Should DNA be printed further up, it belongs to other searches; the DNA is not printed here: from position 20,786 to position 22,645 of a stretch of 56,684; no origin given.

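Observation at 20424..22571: Cytochrome b + 2x[4Fe-4S] + MvhD-like fusion with a coupled 170-aa partner and its own FNR-type box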

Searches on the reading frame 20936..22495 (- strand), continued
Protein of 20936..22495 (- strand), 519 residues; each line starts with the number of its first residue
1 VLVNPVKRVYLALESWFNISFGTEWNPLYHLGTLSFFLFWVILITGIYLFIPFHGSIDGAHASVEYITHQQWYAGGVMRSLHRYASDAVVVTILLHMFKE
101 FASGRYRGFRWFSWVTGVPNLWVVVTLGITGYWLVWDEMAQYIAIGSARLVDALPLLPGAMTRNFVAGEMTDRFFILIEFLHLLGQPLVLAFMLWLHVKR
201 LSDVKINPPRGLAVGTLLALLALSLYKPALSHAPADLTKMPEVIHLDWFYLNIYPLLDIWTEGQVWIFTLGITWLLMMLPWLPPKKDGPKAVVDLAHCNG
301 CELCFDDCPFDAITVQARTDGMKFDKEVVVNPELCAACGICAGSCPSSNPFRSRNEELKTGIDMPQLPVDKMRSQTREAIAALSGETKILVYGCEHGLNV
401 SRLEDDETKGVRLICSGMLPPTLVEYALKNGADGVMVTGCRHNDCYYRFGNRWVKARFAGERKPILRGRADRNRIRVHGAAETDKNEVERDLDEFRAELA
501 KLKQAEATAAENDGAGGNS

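Call 5: find_homologous_proteins(query=window:20936-22495:-, max_evalue=0.00001)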
Query window:20936-22495:- (519 aa): 5826 proteins with E <= 0.00001 among 8000 candidates; the best 120 are listed.
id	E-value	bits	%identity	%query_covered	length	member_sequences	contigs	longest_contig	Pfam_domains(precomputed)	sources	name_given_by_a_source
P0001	0.0e+0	1149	92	100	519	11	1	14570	PF00033.25,PF02662.22,PF12837.13,PF00037.33,PF12838.13,PF13237.12,PF13631.12,PF13187.12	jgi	-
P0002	0.0e+0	1087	86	100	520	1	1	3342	PF14697.12,PF00033.25,PF12797.13,PF02662.22,PF12837.13,PF00037.33,PF13484.12,PF12838.13,PF13237.12,PF13631.12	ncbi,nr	ncbi:MAG: hypothetical protein BMS9Abin19_0946 [Gammaproteobacteria bacterium]|nr:MAG: hypothetical 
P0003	0.0e+0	1062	85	99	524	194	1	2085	PF14697.12,PF02662.22,PF12837.13,PF13484.12,PF12838.13,PF13631.12,PF00033.25,PF12797.13,PF00037.33,PF25160.2,PF13237.12,PF13183.12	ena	-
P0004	0.0e+0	1042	82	99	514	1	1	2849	PF14697.12,PF00033.25,PF12797.13,PF02662.22,PF12837.13,PF00037.33,PF12838.13,PF25160.2,PF13237.12,PF13631.12,PF13187.12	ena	-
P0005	0.0e+0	1040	82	99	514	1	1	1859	PF14697.12,PF00033.25,PF12797.13,PF02662.22,PF12837.13,PF00037.33,PF13484.12,PF12838.13,PF25160.2,PF13237.12,PF13631.12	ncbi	-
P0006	0.0e+0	1038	81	99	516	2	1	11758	PF00033.25,PF12797.13,PF02662.22,PF12837.13,PF00037.33,PF13484.12,PF12838.13,PF13237.12,PF13631.12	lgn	-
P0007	0.0e+0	1037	81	99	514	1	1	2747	PF14697.12,PF00033.25,PF12797.13,PF02662.22,PF12837.13,PF00037.33,PF12838.13,PF25160.2,PF13237.12,PF13631.12,PF13187.12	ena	-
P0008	0.0e+0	1037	82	99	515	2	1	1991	PF14697.12,PF02662.22,PF12837.13,PF13484.12,PF12838.13,PF13631.12,PF00033.25,PF12797.13,PF00037.33,PF25160.2,PF13237.12,PF13187.12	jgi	-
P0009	0.0e+0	1037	82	98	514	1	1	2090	PF14697.12,PF00033.25,PF12797.13,PF02662.22,PF12837.13,PF00037.33,PF12838.13,PF25160.2,PF13237.12,PF13631.12,PF13187.12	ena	-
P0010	0.0e+0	1036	82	99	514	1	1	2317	PF00033.25,PF12797.13,PF02662.22,PF12837.13,PF00037.33,PF13484.12,PF12838.13,PF25160.2,PF13237.12,PF13631.12,PF13187.12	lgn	-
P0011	0.0e+0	1035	81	99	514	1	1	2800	PF14697.12,PF00033.25,PF12797.13,PF02662.22,PF12837.13,PF00037.33,PF12838.13,PF25160.2,PF13237.12,PF13631.12,PF13187.12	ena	-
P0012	0.0e+0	1035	82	99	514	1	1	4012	PF14697.12,PF02662.22,PF12837.13,PF12838.13,PF13631.12,PF00033.25,PF12797.13,PF00037.33,PF25160.2,PF13237.12,PF13183.12,PF13187.12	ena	-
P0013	0.0e+0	1035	81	99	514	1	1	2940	PF14697.12,PF02662.22,PF12837.13,PF13484.12,PF12838.13,PF13631.12,PF00033.25,PF12797.13,PF00037.33,PF25160.2,PF13237.12,PF13187.12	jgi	-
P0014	0.0e+0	1034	82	99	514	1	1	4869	PF00033.25,PF12797.13,PF02662.22,PF12837.13,PF00037.33,PF13484.12,PF12838.13,PF25160.2,PF13237.12,PF13631.12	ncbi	-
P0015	0.0e+0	1034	81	99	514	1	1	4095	PF14697.12,PF00033.25,PF12797.13,PF02662.22,PF12837.13,PF00037.33,PF13484.12,PF12838.13,PF25160.2,PF13237.12,PF13631.12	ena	-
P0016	0.0e+0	1033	81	99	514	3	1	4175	PF14697.12,PF00033.25,PF12797.13,PF02662.22,PF12837.13,PF00037.33,PF13484.12,PF12838.13,PF25160.2,PF13237.12,PF13631.12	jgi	jgi:coenzyme F420-reducing hydrogenase delta subunit/ferredoxin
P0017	0.0e+0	1032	81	99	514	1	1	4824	PF14697.12,PF00033.25,PF12797.13,PF02662.22,PF12837.13,PF00037.33,PF12838.13,PF25160.2,PF13237.12,PF13631.12,PF13187.12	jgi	-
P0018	0.0e+0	1031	81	98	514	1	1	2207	PF14697.12,PF02662.22,PF12837.13,PF13484.12,PF12838.13,PF13631.12,PF00033.25,PF12797.13,PF00037.33,PF25160.2,PF13237.12,PF13187.12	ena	-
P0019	0.0e+0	1030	80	99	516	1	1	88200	PF14697.12,PF02662.22,PF12837.13,PF13484.12,PF12838.13,PF13631.12,PF00033.25,PF12797.13,PF00037.33,PF25160.2,PF13237.12,PF13187.12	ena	-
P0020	0.0e+0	1030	81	99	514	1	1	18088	PF14697.12,PF02662.22,PF12837.13,PF12838.13,PF13631.12,PF00033.25,PF12797.13,PF00037.33,PF25160.2,PF13237.12,PF13183.12,PF13187.12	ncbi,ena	-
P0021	0.0e+0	1030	81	99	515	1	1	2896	PF00033.25,PF12797.13,PF02662.22,PF12837.13,PF00037.33,PF13484.12,PF12838.13,PF25160.2,PF13237.12,PF13631.12,PF13187.12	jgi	-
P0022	0.0e+0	1030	81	99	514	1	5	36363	PF14697.12,PF02662.22,PF12837.13,PF13484.12,PF12838.13,PF13631.12,PF00033.25,PF12797.13,PF00037.33,PF25160.2,PF13237.12,PF13187.12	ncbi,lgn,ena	-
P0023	0.0e+0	1029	82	99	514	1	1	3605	PF02662.22,PF12837.13,PF13484.12,PF12838.13,PF13631.12,PF00033.25,PF12797.13,PF00037.33,PF25160.2,PF13237.12,PF13183.12,PF13187.12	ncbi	-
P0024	0.0e+0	1029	81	99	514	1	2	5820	PF14697.12,PF02662.22,PF12837.13,PF12838.13,PF13631.12,PF00033.25,PF12797.13,PF00037.33,PF25160.2,PF13237.12,PF13183.12,PF13187.12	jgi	-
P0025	0.0e+0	1029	80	99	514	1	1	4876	PF00033.25,PF12797.13,PF02662.22,PF12837.13,PF00037.33,PF13484.12,PF12838.13,PF25160.2,PF13237.12,PF13631.12,PF13187.12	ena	-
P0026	0.0e+0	1028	81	99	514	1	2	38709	PF14697.12,PF02662.22,PF12837.13,PF13484.12,PF12838.13,PF13631.12,PF00033.25,PF12797.13,PF00037.33,PF25160.2,PF13237.12,PF13187.12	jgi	jgi:coenzyme F420-reducing hydrogenase delta subunit/ferredoxin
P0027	0.0e+0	1028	81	98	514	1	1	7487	PF00033.25,PF12797.13,PF02662.22,PF12837.13,PF00037.33,PF13484.12,PF12838.13,PF25160.2,PF13237.12,PF13631.12,PF13187.12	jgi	-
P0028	0.0e+0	1027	81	99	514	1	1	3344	PF00033.25,PF12797.13,PF02662.22,PF12837.13,PF00037.33,PF13484.12,PF12838.13,PF25160.2,PF13237.12,PF13631.12,PF13187.12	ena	-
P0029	0.0e+0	1027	81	99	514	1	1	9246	PF14697.12,PF02662.22,PF12837.13,PF13484.12,PF12838.13,PF13631.12,PF00033.25,PF12797.13,PF00037.33,PF25160.2,PF13237.12,PF13187.12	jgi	jgi:coenzyme F420-reducing hydrogenase delta subunit/ferredoxin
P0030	0.0e+0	1026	81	99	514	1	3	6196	PF00033.25,PF12797.13,PF02662.22,PF12837.13,PF00037.33,PF13484.12,PF12838.13,PF25160.2,PF13237.12,PF13631.12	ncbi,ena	-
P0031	0.0e+0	1025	82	99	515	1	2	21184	PF00033.25,PF02662.22,PF12837.13,PF00037.33,PF13484.12,PF12838.13,PF13237.12,PF13631.12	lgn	-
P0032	0.0e+0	1025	81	98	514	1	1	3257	PF14697.12,PF00033.25,PF12797.13,PF02662.22,PF12837.13,PF00037.33,PF12838.13,PF25160.2,PF13237.12,PF13631.12,PF13187.12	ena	-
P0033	0.0e+0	1025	81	98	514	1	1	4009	PF00033.25,PF12797.13,PF02662.22,PF12837.13,PF00037.33,PF13484.12,PF12838.13,PF25160.2,PF13237.12,PF13631.12,PF13187.12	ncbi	ncbi:MAG: hydrogenase iron-sulfur subunit [Gammaproteobacteria bacterium]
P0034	0.0e+0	1025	81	99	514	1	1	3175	PF00033.25,PF12797.13,PF02662.22,PF12837.13,PF00037.33,PF13484.12,PF12838.13,PF25160.2,PF13237.12,PF13631.12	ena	-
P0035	0.0e+0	1024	81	98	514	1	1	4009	PF00033.25,PF12797.13,PF02662.22,PF12837.13,PF00037.33,PF13484.12,PF12838.13,PF25160.2,PF13237.12,PF13631.12,PF13187.12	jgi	jgi:coenzyme F420-reducing hydrogenase delta subunit/ferredoxin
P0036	0.0e+0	1023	81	99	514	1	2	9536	PF00033.25,PF12797.13,PF02662.22,PF12837.13,PF00037.33,PF13484.12,PF12838.13,PF25160.2,PF13237.12,PF13631.12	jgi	-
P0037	0.0e+0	1023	80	98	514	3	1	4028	PF00033.25,PF12797.13,PF02662.22,PF12837.13,PF00037.33,PF13484.12,PF12838.13,PF13237.12,PF13183.12,PF13631.12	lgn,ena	-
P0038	0.0e+0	1023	81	99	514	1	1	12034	PF00033.25,PF12797.13,PF02662.22,PF12837.13,PF00037.33,PF13484.12,PF12838.13,PF13237.12,PF13631.12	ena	-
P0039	0.0e+0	1022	81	99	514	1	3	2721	PF00033.25,PF12797.13,PF02662.22,PF12837.13,PF00037.33,PF13484.12,PF12838.13,PF25160.2,PF13237.12,PF13631.12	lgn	-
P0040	0.0e+0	1022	80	99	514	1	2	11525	PF14697.12,PF02662.22,PF12837.13,PF13484.12,PF12838.13,PF13631.12,PF00033.25,PF12797.13,PF00037.33,PF25160.2,PF13237.12,PF13187.12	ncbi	-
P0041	0.0e+0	1021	81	98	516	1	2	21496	PF14697.12,PF02662.22,PF12837.13,PF12838.13,PF13631.12,PF00033.25,PF12797.13,PF00037.33,PF25160.2,PF13237.12,PF13183.12,PF13187.12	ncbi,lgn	-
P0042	0.0e+0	1021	81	99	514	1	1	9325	PF00033.25,PF12797.13,PF02662.22,PF12837.13,PF00037.33,PF13484.12,PF12838.13,PF13237.12,PF13631.12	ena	-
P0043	0.0e+0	1021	80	99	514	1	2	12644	PF14697.12,PF02662.22,PF12837.13,PF13484.12,PF12838.13,PF12800.13,PF13631.12,PF00033.25,PF12797.13,PF00037.33,PF25160.2,PF13237.12,PF13187.12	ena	-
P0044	0.0e+0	1019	79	100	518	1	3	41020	PF14697.12,PF02662.22,PF12837.13,PF13484.12,PF12838.13,PF13631.12,PF00033.25,PF12797.13,PF00037.33,PF25160.2,PF13237.12,PF13187.12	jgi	-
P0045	0.0e+0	1018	81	98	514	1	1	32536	PF00033.25,PF12797.13,PF02662.22,PF12837.13,PF00037.33,PF13484.12,PF12838.13,PF13237.12,PF13183.12,PF13631.12,PF13187.12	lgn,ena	-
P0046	0.0e+0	1018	80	99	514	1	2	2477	PF00033.25,PF12797.13,PF02662.22,PF12837.13,PF00037.33,PF13484.12,PF12838.13,PF25160.2,PF13237.12,PF13631.12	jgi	jgi:coenzyme F420-reducing hydrogenase delta subunit/quinol-cytochrome oxidoreductase complex cytoch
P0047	0.0e+0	1016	80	99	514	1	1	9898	PF00033.25,PF12797.13,PF02662.22,PF12837.13,PF00037.33,PF13484.12,PF12838.13,PF25160.2,PF13237.12,PF13183.12,PF13631.12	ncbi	-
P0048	0.0e+0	1013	79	99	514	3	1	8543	PF02662.22,PF12837.13,PF13484.12,PF12838.13,PF13631.12,PF00033.25,PF12797.13,PF00037.33,PF25160.2,PF13237.12,PF13183.12,PF13187.12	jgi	jgi:coenzyme F420-reducing hydrogenase delta subunit/ferredoxin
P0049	0.0e+0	1011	80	98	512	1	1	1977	PF14697.12,PF02662.22,PF12837.13,PF13484.12,PF12838.13,PF13631.12,PF00033.25,PF12797.13,PF00037.33,PF25160.2,PF13237.12,PF13187.12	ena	-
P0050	0.0e+0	1011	80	98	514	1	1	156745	PF14697.12,PF02662.22,PF12837.13,PF13484.12,PF12838.13,PF13631.12,PF00033.25,PF12797.13,PF00037.33,PF25160.2,PF13237.12,PF13187.12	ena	-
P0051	0.0e+0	1010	80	98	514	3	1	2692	PF14697.12,PF02662.22,PF12837.13,PF13484.12,PF12838.13,PF13631.12,PF00033.25,PF12797.13,PF00037.33,PF25160.2,PF13237.12,PF13187.12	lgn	-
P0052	0.0e+0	1010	79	98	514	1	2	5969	PF14697.12,PF02662.22,PF12837.13,PF13484.12,PF12838.13,PF13631.12,PF00033.25,PF12797.13,PF00037.33,PF25160.2,PF13237.12,PF13187.12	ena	-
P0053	1.3e-298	1009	80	97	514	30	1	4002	PF00033.25,PF12797.13,PF02662.22,PF12837.13,PF00037.33,PF13484.12,PF12838.13,PF25160.2,PF13237.12,PF13631.12,PF13187.12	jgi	jgi:coenzyme F420-reducing hydrogenase delta subunit/ferredoxin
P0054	3.9e-298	1007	80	98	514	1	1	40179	PF14697.12,PF02662.22,PF12837.13,PF13484.12,PF12838.13,PF13631.12,PF00033.25,PF12797.13,PF00037.33,PF25160.2,PF13237.12,PF13187.12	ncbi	-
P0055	4.8e-298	1007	79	99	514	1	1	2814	PF00033.25,PF12797.13,PF02662.22,PF12837.13,PF00037.33,PF13484.12,PF12838.13,PF25160.2,PF13237.12,PF13631.12,PF13187.12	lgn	-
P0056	5.4e-298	1007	80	98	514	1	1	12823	PF14697.12,PF02662.22,PF12837.13,PF13484.12,PF12838.13,PF13631.12,PF00033.25,PF12797.13,PF00037.33,PF25160.2,PF13237.12,PF13187.12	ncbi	-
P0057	1.5e-297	1005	80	98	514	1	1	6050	PF14697.12,PF02662.22,PF12837.13,PF13484.12,PF12838.13,PF13631.12,PF00033.25,PF12797.13,PF00037.33,PF25160.2,PF13237.12,PF13187.12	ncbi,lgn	-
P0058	5.2e-297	1004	81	98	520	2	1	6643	PF14697.12,PF00033.25,PF12797.13,PF02662.22,PF12837.13,PF00037.33,PF12838.13,PF13237.12,PF13631.12,PF13187.12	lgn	-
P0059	5.4e-297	1004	79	99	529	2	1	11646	PF00033.25,PF12797.13,PF02662.22,PF12837.13,PF00037.33,PF13484.12,PF12838.13,PF25160.2,PF13237.12,PF13631.12,PF13187.12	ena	-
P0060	6.8e-297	1003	79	99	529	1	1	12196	PF14697.12,PF00033.25,PF12797.13,PF02662.22,PF12837.13,PF00037.33,PF13484.12,PF12838.13,PF25160.2,PF13237.12,PF13631.12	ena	-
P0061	1.2e-296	1002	79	99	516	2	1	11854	PF00033.25,PF02662.22,PF12837.13,PF00037.33,PF13484.12,PF12838.13,PF13237.12,PF13631.12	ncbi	-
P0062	1.6e-296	1002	78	99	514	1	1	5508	PF00033.25,PF12797.13,PF02662.22,PF12837.13,PF00037.33,PF13484.12,PF12838.13,PF13237.12,PF13631.12,PF13187.12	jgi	-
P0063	5.0e-296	1000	79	98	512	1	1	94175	PF14697.12,PF00033.25,PF12797.13,PF02662.22,PF12837.13,PF00037.33,PF13484.12,PF12838.13,PF25160.2,PF13237.12,PF13631.12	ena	-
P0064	9.6e-296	999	79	98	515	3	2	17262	PF00033.25,PF12797.13,PF02662.22,PF12837.13,PF00037.33,PF13484.12,PF12838.13,PF25160.2,PF13237.12,PF13631.12,PF13187.12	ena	-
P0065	1.1e-295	999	79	98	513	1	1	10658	PF14697.12,PF00033.25,PF02662.22,PF12837.13,PF00037.33,PF13484.12,PF12838.13,PF13237.12,PF13631.12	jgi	-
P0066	1.8e-295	999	78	98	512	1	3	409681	PF14697.12,PF02662.22,PF12837.13,PF13484.12,PF12838.13,PF13631.12,PF00033.25,PF12797.13,PF00037.33,PF25160.2,PF13237.12,PF13187.12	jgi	-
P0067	2.9e-295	998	79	98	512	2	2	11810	PF00033.25,PF12797.13,PF02662.22,PF12837.13,PF00037.33,PF13484.12,PF12838.13,PF25160.2,PF13237.12,PF13631.12,PF13187.12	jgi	jgi:coenzyme F420-reducing hydrogenase delta subunit/ferredoxin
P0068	5.3e-295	997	79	99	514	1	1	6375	PF14697.12,PF02662.22,PF12837.13,PF13484.12,PF12838.13,PF13631.12,PF00033.25,PF12797.13,PF00037.33,PF25160.2,PF13237.12,PF13187.12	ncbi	-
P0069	5.7e-295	997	79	99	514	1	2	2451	PF14697.12,PF02662.22,PF12837.13,PF13484.12,PF12838.13,PF13631.12,PF00033.25,PF12797.13,PF00037.33,PF25160.2,PF13237.12,PF13187.12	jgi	jgi:coenzyme F420-reducing hydrogenase delta subunit/ferredoxin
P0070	2.9e-294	995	78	98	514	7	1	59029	PF00033.25,PF12797.13,PF02662.22,PF12837.13,PF00037.33,PF13484.12,PF12838.13,PF13237.12,PF13631.12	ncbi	-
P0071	3.6e-294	994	77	98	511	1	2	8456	PF14697.12,PF00033.25,PF12797.13,PF02662.22,PF12837.13,PF00037.33,PF13484.12,PF12838.13,PF13237.12,PF13631.12,PF13187.12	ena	-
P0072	4.3e-294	994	77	99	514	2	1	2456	PF00033.25,PF12797.13,PF02662.22,PF12837.13,PF00037.33,PF13484.12,PF12838.13,PF13237.12,PF13631.12,PF13187.12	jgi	jgi:coenzyme F420-reducing hydrogenase delta subunit/ferredoxin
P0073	4.6e-294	994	78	99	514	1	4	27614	PF00033.25,PF12797.13,PF02662.22,PF12837.13,PF00037.33,PF13484.12,PF12838.13,PF25160.2,PF13237.12,PF13631.12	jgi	jgi:coenzyme F420-reducing hydrogenase delta subunit/quinol-cytochrome oxidoreductase complex cytoch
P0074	6.1e-294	993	78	98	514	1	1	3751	PF14697.12,PF00033.25,PF12797.13,PF02662.22,PF12837.13,PF00037.33,PF13484.12,PF12838.13,PF25160.2,PF13237.12,PF13631.12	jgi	jgi:coenzyme F420-reducing hydrogenase delta subunit/ferredoxin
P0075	1.1e-293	993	78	98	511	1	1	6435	PF00033.25,PF12797.13,PF02662.22,PF12837.13,PF00037.33,PF13484.12,PF12838.13,PF13237.12,PF13631.12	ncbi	-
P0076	1.3e-293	992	79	97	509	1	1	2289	PF14697.12,PF02662.22,PF12837.13,PF13484.12,PF12838.13,PF13631.12,PF00033.25,PF12797.13,PF00037.33,PF25160.2,PF13237.12,PF13187.12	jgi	jgi:coenzyme F420-reducing hydrogenase delta subunit/ferredoxin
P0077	1.6e-293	992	77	99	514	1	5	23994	PF14697.12,PF02662.22,PF12837.13,PF13484.12,PF12838.13,PF13631.12,PF00033.25,PF12797.13,PF00037.33,PF25160.2,PF13237.12,PF13187.12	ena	-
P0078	2.9e-293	991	77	99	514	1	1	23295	PF14697.12,PF02662.22,PF12837.13,PF13484.12,PF12838.13,PF13631.12,PF00033.25,PF12797.13,PF00037.33,PF25160.2,PF13237.12,PF13187.12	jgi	-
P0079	3.7e-293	991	77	99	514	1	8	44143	PF14697.12,PF02662.22,PF12837.13,PF13484.12,PF12838.13,PF13631.12,PF00033.25,PF12797.13,PF00037.33,PF25160.2,PF13237.12,PF13187.12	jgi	-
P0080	3.8e-293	991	78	99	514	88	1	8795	PF14697.12,PF00033.25,PF12797.13,PF02662.22,PF12837.13,PF00037.33,PF13484.12,PF12838.13,PF13237.12,PF13631.12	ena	-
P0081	4.1e-293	991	77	99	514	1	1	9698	PF14697.12,PF02662.22,PF12837.13,PF13484.12,PF12838.13,PF13631.12,PF00033.25,PF12797.13,PF00037.33,PF25160.2,PF13237.12,PF13187.12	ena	-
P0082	4.5e-293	991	77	98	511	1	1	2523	PF14697.12,PF00033.25,PF12797.13,PF02662.22,PF12837.13,PF00037.33,PF13484.12,PF12838.13,PF13237.12,PF13631.12,PF13187.12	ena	-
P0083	4.9e-293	990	78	98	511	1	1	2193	PF00033.25,PF12797.13,PF02662.22,PF12837.13,PF00037.33,PF13484.12,PF12838.13,PF13237.12,PF13631.12,PF13187.12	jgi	-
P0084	5.4e-293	990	79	98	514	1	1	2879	PF14697.12,PF00033.25,PF12797.13,PF02662.22,PF12837.13,PF00037.33,PF13484.12,PF12838.13,PF25160.2,PF13237.12,PF13631.12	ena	-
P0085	5.9e-293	990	78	98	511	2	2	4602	PF14697.12,PF02662.22,PF12837.13,PF13484.12,PF12838.13,PF13631.12,PF00033.25,PF12797.13,PF00037.33,PF25160.2,PF13237.12,PF13187.12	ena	-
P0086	6.8e-293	990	79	98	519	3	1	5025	PF14697.12,PF00033.25,PF12797.13,PF02662.22,PF12837.13,PF00037.33,PF13484.12,PF12838.13,PF25160.2,PF13237.12,PF13631.12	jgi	jgi:coenzyme F420-reducing hydrogenase delta subunit/ferredoxin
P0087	9.8e-293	990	78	98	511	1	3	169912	PF00033.25,PF12797.13,PF02662.22,PF12837.13,PF00037.33,PF13484.12,PF12838.13,PF13237.12,PF13631.12,PF13187.12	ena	-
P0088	1.0e-292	989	78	98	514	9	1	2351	PF14697.12,PF00033.25,PF12797.13,PF02662.22,PF12837.13,PF00037.33,PF13484.12,PF12838.13,PF13237.12,PF13631.12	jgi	jgi:coenzyme F420-reducing hydrogenase delta subunit/ferredoxin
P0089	1.1e-292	989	78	98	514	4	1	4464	PF14697.12,PF00033.25,PF12797.13,PF02662.22,PF12837.13,PF00037.33,PF12838.13,PF25160.2,PF13237.12,PF13631.12,PF13187.12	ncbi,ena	-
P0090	1.1e-292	989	78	98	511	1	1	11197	PF00033.25,PF12797.13,PF02662.22,PF12837.13,PF00037.33,PF13484.12,PF12838.13,PF13237.12,PF13631.12,PF13187.12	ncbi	ncbi:MAG: hydrogenase iron-sulfur subunit [Gammaproteobacteria bacterium]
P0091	1.3e-292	989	77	98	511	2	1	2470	PF14697.12,PF02662.22,PF12837.13,PF13484.12,PF12838.13,PF13631.12,PF00033.25,PF12797.13,PF00037.33,PF25160.2,PF13237.12,PF13187.12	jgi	-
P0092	1.7e-292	989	77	99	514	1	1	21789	PF14697.12,PF02662.22,PF12837.13,PF13484.12,PF12838.13,PF13631.12,PF00033.25,PF12797.13,PF00037.33,PF25160.2,PF13237.12,PF13187.12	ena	-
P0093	1.8e-292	989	77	99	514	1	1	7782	PF00033.25,PF12797.13,PF02662.22,PF12837.13,PF00037.33,PF13484.12,PF12838.13,PF25160.2,PF13237.12,PF13631.12,PF13187.12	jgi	-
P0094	2.2e-292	988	78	98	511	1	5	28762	PF00033.25,PF12797.13,PF02662.22,PF12837.13,PF00037.33,PF13484.12,PF12838.13,PF13237.12,PF13631.12,PF13187.12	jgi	-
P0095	3.0e-292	988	78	98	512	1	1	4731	PF00033.25,PF12797.13,PF02662.22,PF12837.13,PF00037.33,PF13484.12,PF12838.13,PF13237.12,PF13631.12,PF13187.12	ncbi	-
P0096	3.1e-292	988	78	98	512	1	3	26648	PF14697.12,PF00033.25,PF12797.13,PF02662.22,PF12837.13,PF00037.33,PF13484.12,PF12838.13,PF13237.12,PF13631.12,PF13187.12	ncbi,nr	ncbi:MAG: hydrogenase iron-sulfur subunit [Gammaproteobacteria bacterium]|nr:hydrogenase iron-sulfur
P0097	4.1e-292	987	78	98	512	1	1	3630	PF00033.25,PF12797.13,PF02662.22,PF12837.13,PF00037.33,PF13484.12,PF12838.13,PF13237.12,PF13631.12,PF13187.12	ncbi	-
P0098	4.2e-292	987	78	98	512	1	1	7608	PF14697.12,PF00033.25,PF12797.13,PF02662.22,PF12837.13,PF00037.33,PF13484.12,PF12838.13,PF13237.12,PF13631.12,PF13187.12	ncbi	-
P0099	4.5e-292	987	79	98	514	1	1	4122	PF14697.12,PF00033.25,PF12797.13,PF02662.22,PF12837.13,PF00037.33,PF13484.12,PF12838.13,PF25160.2,PF13237.12,PF13631.12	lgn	-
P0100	4.6e-292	987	77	98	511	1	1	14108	PF14697.12,PF02662.22,PF12837.13,PF13484.12,PF12838.13,PF13631.12,PF00033.25,PF12797.13,PF00037.33,PF25160.2,PF13237.12,PF13187.12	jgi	-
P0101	5.1e-292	987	76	99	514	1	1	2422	PF00033.25,PF12797.13,PF02662.22,PF12837.13,PF00037.33,PF13484.12,PF12838.13,PF25160.2,PF13237.12,PF13631.12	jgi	-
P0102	7.0e-292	987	77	98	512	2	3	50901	PF00033.25,PF12797.13,PF02662.22,PF12837.13,PF00037.33,PF13484.12,PF12838.13,PF13237.12,PF13631.12,PF13187.12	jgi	-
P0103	1.3e-291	986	77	98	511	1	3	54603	PF14697.12,PF00033.25,PF12797.13,PF02662.22,PF12837.13,PF00037.33,PF13484.12,PF12838.13,PF13237.12,PF13631.12,PF13187.12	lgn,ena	-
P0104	1.3e-291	986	78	99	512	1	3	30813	PF14697.12,PF00033.25,PF12797.13,PF02662.22,PF12837.13,PF00037.33,PF12838.13,PF13237.12,PF13631.12,PF13187.12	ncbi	-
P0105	1.5e-291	986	77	98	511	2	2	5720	PF14697.12,PF00033.25,PF12797.13,PF02662.22,PF12837.13,PF00037.33,PF13484.12,PF12838.13,PF13237.12,PF13631.12,PF13187.12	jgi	jgi:coenzyme F420-reducing hydrogenase delta subunit/ferredoxin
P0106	1.6e-291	986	79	98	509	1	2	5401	PF14697.12,PF02662.22,PF12837.13,PF13484.12,PF12838.13,PF13631.12,PF00033.25,PF12797.13,PF00037.33,PF25160.2,PF13237.12,PF13187.12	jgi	jgi:coenzyme F420-reducing hydrogenase delta subunit/ferredoxin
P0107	2.1e-291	985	77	98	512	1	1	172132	PF00033.25,PF12797.13,PF02662.22,PF12837.13,PF00037.33,PF13484.12,PF12838.13,PF13237.12,PF13631.12,PF13187.12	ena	-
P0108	3.2e-291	985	77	98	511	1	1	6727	PF14697.12,PF00033.25,PF12797.13,PF02662.22,PF12837.13,PF00037.33,PF13484.12,PF12838.13,PF13237.12,PF13631.12,PF13187.12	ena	-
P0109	5.0e-291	984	77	98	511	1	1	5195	PF14697.12,PF00033.25,PF12797.13,PF02662.22,PF12837.13,PF00037.33,PF13484.12,PF12838.13,PF13237.12,PF13631.12,PF13187.12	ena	-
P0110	6.0e-291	984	77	98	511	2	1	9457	PF14697.12,PF00033.25,PF12797.13,PF02662.22,PF12837.13,PF00037.33,PF13484.12,PF12838.13,PF13237.12,PF13631.12,PF13187.12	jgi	-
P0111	9.6e-291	983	78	98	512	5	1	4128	PF14697.12,PF00033.25,PF12797.13,PF02662.22,PF12837.13,PF00037.33,PF13484.12,PF12838.13,PF13237.12,PF13631.12,PF13187.12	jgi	-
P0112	1.2e-290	983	77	99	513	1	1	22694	PF14697.12,PF00033.25,PF12797.13,PF02662.22,PF12837.13,PF00037.33,PF13484.12,PF12838.13,PF13237.12,PF13631.12,PF13187.12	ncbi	-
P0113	1.3e-290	983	77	99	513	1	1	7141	PF14697.12,PF00033.25,PF12797.13,PF02662.22,PF12837.13,PF00037.33,PF13484.12,PF12838.13,PF13237.12,PF13631.12,PF13187.12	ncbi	-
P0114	1.5e-290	982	77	98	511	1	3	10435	PF00033.25,PF12797.13,PF02662.22,PF12837.13,PF00037.33,PF13484.12,PF12838.13,PF13237.12,PF13631.12,PF13187.12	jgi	-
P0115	1.6e-290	982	77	99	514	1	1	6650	PF00033.25,PF12797.13,PF02662.22,PF12837.13,PF00037.33,PF13484.12,PF12838.13,PF25160.2,PF13237.12,PF13631.12,PF13187.12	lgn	-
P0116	1.8e-290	982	77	99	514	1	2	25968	PF14697.12,PF00033.25,PF12797.13,PF02662.22,PF12837.13,PF00037.33,PF13484.12,PF12838.13,PF13237.12,PF13631.12,PF13187.12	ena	-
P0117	1.9e-290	982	80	97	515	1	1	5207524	PF00033.25,PF12797.13,PF02662.22,PF12837.13,PF00037.33,PF12838.13,PF13237.12,PF13631.12,PF13187.12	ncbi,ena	-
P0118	2.4e-290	982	77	98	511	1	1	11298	PF14697.12,PF00033.25,PF12797.13,PF02662.22,PF12837.13,PF00037.33,PF13484.12,PF12838.13,PF13237.12,PF13631.12,PF13187.12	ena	-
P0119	2.8e-290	981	77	98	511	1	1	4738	PF00033.25,PF12797.13,PF02662.22,PF12837.13,PF00037.33,PF13484.12,PF12838.13,PF13237.12,PF13631.12,PF13187.12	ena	-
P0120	2.9e-290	981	77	99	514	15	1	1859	PF14697.12,PF00033.25,PF12797.13,PF02662.22,PF12837.13,PF00037.33,PF13484.12,PF12838.13,PF25160.2,PF13237.12,PF13631.12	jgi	jgi:coenzyme F420-reducing hydrogenase delta subunit/quinol-cytochrome oxidoreductase complex cytoch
